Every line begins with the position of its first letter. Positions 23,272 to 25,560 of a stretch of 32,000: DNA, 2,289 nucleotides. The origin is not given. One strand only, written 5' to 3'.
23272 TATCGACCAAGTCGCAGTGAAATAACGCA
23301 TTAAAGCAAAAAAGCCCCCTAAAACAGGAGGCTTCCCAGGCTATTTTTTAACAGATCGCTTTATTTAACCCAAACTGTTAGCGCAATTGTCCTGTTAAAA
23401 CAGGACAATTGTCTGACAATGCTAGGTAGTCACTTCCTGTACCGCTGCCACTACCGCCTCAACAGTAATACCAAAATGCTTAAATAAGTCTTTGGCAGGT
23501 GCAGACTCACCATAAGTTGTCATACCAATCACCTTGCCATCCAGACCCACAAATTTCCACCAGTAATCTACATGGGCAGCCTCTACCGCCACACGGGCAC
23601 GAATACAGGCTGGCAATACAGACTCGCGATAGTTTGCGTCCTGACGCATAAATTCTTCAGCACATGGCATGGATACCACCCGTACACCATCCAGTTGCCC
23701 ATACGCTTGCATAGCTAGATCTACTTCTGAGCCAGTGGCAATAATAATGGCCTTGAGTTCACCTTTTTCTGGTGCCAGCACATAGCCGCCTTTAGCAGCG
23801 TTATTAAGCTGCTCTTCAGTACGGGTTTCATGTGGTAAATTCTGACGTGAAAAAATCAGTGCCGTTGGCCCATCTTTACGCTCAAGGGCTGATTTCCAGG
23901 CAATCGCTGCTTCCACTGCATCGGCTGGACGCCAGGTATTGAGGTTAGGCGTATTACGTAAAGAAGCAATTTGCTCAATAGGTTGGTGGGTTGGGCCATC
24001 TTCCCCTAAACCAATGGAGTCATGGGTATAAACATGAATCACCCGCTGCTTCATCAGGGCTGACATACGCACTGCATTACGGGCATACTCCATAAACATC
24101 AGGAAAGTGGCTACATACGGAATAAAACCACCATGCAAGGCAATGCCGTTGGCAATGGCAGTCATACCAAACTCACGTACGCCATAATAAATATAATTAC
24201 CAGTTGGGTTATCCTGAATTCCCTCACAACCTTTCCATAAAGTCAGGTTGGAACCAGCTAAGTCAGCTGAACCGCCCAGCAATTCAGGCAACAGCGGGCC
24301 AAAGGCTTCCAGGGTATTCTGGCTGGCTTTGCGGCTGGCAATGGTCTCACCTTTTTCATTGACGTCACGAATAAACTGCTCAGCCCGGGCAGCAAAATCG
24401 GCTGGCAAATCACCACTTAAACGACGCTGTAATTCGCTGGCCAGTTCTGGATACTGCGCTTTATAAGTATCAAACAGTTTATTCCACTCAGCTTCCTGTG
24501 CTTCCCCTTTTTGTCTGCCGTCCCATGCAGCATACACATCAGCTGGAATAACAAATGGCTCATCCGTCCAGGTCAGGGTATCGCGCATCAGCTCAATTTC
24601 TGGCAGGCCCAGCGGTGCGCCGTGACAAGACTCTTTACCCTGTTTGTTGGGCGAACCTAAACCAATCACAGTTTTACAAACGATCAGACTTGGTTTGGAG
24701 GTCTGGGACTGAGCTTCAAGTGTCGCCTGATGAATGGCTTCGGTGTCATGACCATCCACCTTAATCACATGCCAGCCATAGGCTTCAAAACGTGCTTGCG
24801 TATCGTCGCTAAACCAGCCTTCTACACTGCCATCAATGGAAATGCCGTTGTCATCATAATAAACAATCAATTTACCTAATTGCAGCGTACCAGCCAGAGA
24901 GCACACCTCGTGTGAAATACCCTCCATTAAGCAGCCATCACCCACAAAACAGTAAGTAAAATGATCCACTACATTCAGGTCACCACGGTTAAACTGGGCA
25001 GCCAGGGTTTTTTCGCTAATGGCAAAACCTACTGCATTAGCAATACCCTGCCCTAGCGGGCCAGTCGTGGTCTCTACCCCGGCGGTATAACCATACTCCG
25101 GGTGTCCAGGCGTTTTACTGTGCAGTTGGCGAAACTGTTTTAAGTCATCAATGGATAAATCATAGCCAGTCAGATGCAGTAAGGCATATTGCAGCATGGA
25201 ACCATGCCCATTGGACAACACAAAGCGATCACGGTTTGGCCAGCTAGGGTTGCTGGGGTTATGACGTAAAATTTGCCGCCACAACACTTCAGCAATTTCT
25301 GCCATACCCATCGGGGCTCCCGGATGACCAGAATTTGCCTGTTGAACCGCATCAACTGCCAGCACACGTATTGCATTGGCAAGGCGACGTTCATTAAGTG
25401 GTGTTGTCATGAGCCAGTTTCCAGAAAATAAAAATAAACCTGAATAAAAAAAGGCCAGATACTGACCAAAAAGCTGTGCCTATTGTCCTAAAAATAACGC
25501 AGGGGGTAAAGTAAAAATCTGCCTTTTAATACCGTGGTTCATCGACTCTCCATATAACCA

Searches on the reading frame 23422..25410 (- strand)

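Call 56: search_protein_families(library=ncbifam, proteins=[window:23422-25410:-], max_evalue=1e-10)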
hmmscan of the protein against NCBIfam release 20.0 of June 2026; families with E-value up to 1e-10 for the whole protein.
window:23422-25410:- (662 aa): 7 families
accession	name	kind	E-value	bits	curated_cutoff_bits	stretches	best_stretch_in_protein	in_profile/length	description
TIGR00232.1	tktlase_bact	equivalog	5.2e-290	963.5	682.25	1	9-660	2-652/654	transketolase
NF004558.0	PRK05899.2-4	equivalog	2e-173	578.3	788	1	8-659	4-648/651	transketolase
NF004559.0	PRK05899.2-5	equivalog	4.7e-82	276.2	488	1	9-579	20-534/627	transketolase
NF004556.0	PRK05899.2-2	equivalog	2.1e-57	194.8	575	1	11-272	21-269/639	transketolase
TIGR00204.1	dxs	equivalog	4.8e-19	68.3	465.95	1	399-574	347-517/616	1-deoxy-D-xylulose-5-phosphate synthase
NF003933.0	PRK05444.2-2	equivalog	1e-14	54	395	0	400-574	331-505/606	1-deoxy-D-xylulose-5-phosphate synthase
TIGR00759.1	aceE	equivalog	3.1e-12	45.3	859.9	0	7-218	75-289/885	pyruvate dehydrogenase (acetyl-transferring), homodimeric type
